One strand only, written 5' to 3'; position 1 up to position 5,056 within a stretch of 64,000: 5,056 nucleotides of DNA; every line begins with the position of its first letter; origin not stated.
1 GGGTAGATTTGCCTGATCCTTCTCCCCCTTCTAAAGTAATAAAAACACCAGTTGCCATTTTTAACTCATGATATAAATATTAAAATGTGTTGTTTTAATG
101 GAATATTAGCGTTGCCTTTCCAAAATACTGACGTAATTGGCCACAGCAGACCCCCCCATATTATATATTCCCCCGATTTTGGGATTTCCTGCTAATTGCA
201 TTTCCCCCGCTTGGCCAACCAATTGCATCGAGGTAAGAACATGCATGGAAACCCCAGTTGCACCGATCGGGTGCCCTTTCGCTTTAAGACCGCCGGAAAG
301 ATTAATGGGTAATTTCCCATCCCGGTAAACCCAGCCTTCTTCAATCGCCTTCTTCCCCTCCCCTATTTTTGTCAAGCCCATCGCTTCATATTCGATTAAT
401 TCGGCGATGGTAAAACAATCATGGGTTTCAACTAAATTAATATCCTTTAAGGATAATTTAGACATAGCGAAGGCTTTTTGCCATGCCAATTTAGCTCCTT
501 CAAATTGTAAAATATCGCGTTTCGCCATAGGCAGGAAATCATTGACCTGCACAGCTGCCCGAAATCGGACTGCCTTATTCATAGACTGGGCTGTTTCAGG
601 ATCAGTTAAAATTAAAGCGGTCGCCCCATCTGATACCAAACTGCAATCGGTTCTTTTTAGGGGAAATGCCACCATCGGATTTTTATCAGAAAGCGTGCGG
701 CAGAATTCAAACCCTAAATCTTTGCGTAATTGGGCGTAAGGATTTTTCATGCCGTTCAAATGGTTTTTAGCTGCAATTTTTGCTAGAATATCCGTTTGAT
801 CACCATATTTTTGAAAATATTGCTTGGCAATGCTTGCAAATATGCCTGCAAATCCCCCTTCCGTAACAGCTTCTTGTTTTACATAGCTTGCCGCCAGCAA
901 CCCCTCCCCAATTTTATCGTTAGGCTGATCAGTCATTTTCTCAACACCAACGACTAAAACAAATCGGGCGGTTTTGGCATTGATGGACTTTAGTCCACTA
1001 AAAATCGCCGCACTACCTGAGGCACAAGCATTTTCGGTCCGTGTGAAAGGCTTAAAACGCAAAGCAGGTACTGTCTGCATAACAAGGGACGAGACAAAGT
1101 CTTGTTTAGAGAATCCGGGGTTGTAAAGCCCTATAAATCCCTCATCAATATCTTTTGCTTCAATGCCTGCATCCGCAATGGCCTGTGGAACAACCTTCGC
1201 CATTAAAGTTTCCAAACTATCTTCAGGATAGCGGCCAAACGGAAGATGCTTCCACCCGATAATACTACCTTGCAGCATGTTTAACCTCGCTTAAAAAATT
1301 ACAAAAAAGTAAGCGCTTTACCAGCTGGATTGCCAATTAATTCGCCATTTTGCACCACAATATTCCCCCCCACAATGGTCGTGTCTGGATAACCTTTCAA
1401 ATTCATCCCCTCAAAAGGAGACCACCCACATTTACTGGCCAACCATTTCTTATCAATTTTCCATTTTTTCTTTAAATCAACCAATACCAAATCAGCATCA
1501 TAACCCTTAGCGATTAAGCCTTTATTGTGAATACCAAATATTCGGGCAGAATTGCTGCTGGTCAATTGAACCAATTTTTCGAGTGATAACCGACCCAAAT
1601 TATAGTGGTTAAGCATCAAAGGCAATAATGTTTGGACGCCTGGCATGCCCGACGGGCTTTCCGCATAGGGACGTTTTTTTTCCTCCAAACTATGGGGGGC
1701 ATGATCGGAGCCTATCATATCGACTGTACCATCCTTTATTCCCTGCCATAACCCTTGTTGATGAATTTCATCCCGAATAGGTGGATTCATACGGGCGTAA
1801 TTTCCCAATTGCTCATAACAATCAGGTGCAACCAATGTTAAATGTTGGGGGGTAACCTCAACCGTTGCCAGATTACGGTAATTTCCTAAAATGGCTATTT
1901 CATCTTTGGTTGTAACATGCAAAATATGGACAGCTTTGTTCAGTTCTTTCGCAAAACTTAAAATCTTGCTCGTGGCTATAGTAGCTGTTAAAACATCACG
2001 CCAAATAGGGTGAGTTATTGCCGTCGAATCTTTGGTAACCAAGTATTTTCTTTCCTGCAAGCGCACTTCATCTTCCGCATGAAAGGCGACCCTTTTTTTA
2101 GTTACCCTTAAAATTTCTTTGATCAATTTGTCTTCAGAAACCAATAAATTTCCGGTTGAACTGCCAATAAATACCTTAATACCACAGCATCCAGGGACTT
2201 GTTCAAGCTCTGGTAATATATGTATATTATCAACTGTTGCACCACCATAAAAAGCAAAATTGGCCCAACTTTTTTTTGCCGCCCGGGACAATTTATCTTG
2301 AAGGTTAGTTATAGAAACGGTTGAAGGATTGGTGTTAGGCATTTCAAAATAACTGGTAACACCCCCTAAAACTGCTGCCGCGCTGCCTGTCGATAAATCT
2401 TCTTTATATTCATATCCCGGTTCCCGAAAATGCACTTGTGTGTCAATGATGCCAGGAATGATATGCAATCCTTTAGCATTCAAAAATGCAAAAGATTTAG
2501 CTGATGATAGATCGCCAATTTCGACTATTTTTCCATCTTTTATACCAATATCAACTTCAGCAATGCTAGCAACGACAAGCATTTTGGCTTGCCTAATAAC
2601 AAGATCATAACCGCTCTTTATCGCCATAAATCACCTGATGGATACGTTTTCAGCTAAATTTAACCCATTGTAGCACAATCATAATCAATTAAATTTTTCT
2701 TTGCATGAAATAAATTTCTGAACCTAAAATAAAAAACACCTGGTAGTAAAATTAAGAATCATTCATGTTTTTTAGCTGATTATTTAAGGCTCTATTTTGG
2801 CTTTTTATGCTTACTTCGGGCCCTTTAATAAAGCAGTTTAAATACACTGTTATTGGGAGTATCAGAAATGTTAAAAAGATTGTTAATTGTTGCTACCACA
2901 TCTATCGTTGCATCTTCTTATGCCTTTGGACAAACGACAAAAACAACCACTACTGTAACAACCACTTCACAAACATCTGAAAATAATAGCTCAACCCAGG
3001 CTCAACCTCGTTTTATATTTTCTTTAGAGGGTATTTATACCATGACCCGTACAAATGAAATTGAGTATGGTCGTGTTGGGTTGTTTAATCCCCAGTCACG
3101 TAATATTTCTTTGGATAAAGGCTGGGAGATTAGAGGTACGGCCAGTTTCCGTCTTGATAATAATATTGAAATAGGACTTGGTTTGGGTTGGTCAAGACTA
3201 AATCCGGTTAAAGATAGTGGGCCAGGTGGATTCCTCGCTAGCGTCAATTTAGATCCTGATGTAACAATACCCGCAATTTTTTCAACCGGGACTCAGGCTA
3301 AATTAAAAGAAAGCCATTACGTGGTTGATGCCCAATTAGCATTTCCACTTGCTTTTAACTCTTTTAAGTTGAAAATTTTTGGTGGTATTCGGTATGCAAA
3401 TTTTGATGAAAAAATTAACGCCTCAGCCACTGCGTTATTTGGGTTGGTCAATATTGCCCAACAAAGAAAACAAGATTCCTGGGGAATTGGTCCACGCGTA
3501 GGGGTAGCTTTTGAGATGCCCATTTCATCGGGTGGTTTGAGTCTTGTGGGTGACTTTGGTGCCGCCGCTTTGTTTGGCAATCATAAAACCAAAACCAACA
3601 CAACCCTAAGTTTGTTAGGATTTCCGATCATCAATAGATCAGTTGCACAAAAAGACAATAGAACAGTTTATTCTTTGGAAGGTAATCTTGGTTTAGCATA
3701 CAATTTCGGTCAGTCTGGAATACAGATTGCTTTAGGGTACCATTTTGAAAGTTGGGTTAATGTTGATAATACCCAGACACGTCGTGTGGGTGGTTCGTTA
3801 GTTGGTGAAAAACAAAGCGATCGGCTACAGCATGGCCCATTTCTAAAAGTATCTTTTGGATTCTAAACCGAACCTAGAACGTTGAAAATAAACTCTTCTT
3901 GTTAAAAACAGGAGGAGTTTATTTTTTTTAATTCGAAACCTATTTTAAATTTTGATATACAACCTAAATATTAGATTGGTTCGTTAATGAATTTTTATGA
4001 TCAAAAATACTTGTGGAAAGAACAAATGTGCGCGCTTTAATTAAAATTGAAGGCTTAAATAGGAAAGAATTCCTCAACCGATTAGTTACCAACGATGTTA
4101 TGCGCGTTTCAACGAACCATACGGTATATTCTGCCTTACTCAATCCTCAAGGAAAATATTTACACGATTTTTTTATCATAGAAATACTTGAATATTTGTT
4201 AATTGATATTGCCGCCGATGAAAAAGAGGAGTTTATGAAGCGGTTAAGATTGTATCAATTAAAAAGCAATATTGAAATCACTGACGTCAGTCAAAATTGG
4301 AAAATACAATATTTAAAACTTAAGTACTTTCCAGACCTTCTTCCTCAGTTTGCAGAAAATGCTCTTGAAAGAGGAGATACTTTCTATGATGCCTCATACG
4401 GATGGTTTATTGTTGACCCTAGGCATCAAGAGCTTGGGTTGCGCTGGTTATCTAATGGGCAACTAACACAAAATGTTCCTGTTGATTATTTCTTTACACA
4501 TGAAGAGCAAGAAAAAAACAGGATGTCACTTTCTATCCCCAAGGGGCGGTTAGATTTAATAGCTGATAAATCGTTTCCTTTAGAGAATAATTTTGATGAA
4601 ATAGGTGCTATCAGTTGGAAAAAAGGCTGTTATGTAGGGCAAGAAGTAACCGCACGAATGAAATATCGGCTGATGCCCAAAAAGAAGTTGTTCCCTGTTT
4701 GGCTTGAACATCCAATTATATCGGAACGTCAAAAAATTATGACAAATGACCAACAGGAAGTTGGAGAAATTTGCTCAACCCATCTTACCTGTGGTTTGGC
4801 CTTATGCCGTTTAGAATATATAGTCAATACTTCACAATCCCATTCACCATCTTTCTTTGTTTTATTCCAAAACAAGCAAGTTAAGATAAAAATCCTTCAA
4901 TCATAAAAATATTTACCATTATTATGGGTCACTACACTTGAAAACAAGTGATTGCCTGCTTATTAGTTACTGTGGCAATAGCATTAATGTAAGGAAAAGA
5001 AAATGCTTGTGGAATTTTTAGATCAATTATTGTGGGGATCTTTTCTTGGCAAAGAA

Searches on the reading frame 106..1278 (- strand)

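Call 16: search_protein_families(library=pfam, proteins=[window:106-1278:-], max_evalue=0.001)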
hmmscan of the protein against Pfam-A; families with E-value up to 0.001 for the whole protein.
window:106-1278:- (390 aa): 4 families
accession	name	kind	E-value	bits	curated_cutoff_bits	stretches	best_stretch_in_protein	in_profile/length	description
PF22691.2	Thiolase_C_1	-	1.8e-33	115.8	28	1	253-388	12-144/144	Thiolase C-terminal domain-like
PF00108.29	Thiolase_N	-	1e-17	64.9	26.4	1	15-184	12-193/260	Thiolase, N-terminal domain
PF02803.24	Thiolase_C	-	8.7e-10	38.7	27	1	261-362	23-106/123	Thiolase, C-terminal domain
PF08545.16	ACP_syn_III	-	0.00057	20.2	24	0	82-117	4-39/80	3-Oxoacyl-[acyl-carrier-protein (ACP)] synthase III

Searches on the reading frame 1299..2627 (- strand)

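Call 16: search_protein_families(library=pfam, proteins=[window:1299-2627:-], max_evalue=0.001)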
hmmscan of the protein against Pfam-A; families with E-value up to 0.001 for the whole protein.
window:1299-2627:- (442 aa): 3 families
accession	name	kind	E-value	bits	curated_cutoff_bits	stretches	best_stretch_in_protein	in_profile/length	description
PF01979.26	Amidohydro_1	-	1.8e-26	93.6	25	1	56-424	2-345/345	Amidohydrolase family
PF07969.17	Amidohydro_3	-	3.2e-10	40.5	29.7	1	345-425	405-472/472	Amidohydrolase family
PF00449.26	Urease_alpha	-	0.00025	21.8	23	0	7-39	66-98/121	Urease alpha-subunit, N-terminal domain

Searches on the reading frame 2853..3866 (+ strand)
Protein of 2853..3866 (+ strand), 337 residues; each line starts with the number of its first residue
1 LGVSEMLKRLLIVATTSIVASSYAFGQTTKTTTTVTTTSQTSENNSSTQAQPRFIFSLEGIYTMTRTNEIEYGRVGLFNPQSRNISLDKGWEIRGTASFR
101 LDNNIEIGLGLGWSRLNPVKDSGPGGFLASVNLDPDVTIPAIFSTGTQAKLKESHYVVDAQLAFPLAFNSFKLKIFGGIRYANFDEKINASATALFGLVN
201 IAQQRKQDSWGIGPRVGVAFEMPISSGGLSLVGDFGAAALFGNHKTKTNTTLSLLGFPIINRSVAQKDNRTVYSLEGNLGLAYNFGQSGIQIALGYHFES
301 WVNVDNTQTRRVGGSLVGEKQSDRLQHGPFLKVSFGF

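Call 16: search_protein_families(library=pfam, proteins=[window:2853-3866:+], max_evalue=0.001)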
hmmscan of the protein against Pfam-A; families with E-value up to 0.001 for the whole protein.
window:2853-3866:+ (337 aa): 2 families
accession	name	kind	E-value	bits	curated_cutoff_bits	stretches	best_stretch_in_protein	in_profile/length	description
PF05150.18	Legionella_OMP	-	3.1e-23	82.5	25.4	1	56-335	52-279/281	Legionella pneumophila major outer membrane protein precursor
PF13505.12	OMP_b-brl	-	2.6e-06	28.2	28.7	1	73-253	26-168/175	Outer membrane protein beta-barrel domain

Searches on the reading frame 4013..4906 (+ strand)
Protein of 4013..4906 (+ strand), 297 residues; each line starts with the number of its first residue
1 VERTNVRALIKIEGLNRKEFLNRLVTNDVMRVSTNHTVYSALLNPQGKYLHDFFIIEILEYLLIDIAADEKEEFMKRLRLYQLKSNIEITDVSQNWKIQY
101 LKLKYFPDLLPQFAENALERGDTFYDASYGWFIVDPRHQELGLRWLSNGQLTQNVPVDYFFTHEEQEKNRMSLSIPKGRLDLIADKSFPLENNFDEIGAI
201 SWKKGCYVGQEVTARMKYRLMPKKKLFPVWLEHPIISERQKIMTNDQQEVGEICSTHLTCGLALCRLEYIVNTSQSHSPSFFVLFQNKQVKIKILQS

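Call 16: search_protein_families(library=pfam, proteins=[window:4013-4906:+], max_evalue=0.001)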
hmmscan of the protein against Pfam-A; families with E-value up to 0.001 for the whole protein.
window:4013-4906:+ (297 aa): 2 families
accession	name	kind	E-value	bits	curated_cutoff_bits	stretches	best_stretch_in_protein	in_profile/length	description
PF01571.26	GCV_T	-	6.7e-09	35.8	25.6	1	10-97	51-139/255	Aminomethyltransferase folate-binding domain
PF25455.1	Beta-barrel_CAF17_C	-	1.2e-07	31.8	25.7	1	223-270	2-48/70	CAF17, C-terminal beta-barrel domain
